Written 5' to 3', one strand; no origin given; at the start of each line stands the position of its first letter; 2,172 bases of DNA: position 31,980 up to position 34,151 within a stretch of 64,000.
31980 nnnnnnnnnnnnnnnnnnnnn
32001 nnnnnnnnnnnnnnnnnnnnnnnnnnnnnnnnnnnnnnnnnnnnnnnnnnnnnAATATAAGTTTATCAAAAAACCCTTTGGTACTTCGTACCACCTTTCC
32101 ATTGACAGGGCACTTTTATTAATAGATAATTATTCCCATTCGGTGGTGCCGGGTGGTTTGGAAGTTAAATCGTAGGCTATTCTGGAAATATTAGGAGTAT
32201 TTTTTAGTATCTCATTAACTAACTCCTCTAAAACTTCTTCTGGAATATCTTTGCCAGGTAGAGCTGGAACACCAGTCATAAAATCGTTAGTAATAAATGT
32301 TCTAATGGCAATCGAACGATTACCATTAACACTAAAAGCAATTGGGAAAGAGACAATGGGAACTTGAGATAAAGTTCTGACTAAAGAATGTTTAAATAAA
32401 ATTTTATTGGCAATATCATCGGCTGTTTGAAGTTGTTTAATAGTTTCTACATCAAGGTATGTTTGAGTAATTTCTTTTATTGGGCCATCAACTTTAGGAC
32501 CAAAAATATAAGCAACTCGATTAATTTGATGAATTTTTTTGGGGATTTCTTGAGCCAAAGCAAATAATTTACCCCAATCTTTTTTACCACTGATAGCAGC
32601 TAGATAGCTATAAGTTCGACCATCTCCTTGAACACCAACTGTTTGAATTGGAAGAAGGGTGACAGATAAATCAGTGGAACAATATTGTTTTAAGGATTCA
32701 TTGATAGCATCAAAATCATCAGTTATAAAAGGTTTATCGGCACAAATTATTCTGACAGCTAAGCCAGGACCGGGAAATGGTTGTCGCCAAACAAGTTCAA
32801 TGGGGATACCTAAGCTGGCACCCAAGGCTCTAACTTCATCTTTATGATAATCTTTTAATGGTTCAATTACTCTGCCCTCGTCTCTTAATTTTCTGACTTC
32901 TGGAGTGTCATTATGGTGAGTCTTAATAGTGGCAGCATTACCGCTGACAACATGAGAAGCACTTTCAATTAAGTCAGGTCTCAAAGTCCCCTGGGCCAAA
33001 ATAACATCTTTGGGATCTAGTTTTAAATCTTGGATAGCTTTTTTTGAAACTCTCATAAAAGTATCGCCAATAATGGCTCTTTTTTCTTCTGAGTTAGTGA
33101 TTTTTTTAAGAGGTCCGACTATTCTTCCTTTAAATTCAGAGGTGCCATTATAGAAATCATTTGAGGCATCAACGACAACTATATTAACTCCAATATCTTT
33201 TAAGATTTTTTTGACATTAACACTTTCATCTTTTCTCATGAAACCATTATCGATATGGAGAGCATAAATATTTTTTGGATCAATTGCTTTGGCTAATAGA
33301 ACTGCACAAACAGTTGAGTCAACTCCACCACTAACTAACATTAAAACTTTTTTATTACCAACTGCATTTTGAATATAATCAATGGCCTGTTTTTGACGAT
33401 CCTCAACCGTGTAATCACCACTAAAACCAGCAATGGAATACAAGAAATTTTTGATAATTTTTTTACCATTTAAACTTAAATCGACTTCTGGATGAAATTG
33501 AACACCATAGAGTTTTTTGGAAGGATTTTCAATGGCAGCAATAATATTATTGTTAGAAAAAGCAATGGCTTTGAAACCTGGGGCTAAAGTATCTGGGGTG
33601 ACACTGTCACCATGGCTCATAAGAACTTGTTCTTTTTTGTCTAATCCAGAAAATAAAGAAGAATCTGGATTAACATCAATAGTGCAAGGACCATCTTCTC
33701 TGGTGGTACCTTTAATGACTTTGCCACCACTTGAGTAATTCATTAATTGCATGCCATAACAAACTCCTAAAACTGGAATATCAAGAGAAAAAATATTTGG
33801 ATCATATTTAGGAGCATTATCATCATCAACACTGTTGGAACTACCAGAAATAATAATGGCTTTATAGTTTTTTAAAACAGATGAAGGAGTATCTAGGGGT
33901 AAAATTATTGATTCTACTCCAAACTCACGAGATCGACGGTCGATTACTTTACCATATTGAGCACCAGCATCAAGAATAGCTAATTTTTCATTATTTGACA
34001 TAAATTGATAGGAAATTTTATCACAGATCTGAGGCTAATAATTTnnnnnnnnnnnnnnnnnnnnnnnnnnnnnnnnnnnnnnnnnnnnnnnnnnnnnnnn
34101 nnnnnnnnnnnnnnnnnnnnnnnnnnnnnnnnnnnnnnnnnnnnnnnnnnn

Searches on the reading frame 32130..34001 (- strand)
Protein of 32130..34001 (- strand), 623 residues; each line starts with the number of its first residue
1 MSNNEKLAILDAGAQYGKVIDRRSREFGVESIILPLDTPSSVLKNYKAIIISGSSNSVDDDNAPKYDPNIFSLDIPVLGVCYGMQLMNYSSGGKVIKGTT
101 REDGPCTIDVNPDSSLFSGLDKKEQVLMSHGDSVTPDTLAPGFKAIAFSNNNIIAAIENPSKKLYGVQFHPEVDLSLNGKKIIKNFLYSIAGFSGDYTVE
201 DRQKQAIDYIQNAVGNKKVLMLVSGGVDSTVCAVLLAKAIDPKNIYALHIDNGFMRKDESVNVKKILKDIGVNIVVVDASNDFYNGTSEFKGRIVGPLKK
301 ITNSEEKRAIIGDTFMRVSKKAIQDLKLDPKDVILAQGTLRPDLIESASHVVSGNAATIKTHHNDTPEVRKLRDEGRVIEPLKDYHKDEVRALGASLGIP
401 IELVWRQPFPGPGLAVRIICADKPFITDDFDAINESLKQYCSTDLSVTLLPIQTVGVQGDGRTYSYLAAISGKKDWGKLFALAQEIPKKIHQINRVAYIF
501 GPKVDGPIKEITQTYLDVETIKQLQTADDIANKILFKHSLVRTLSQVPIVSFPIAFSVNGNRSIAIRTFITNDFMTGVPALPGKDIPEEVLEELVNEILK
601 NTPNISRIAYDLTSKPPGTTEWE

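Call 44: search_protein_families(library=pfam, proteins=[window:32130-34001:-], max_evalue=0.0001)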
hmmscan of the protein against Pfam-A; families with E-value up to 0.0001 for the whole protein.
window:32130-34001:- (623 aa): 5 families
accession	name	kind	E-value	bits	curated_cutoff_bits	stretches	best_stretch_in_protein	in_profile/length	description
PF00117.34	GATase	-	1.1e-43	149.6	22.8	1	9-188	2-188/190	Glutamine amidotransferase class-I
PF00958.27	GMP_synt_C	-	5.7e-18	65.2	27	1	562-622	36-92/92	GMP synthase C terminal domain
PF07722.19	Peptidase_C26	-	3.7e-14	53.4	20.5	1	71-172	102-219/219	Peptidase C26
PF02540.23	NAD_synthase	-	3.4e-10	39.9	21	1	208-280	11-82/242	NAD synthase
PF06508.19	QueC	-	3.6e-08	33.6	22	1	218-280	1-61/210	Queuosine biosynthesis protein QueC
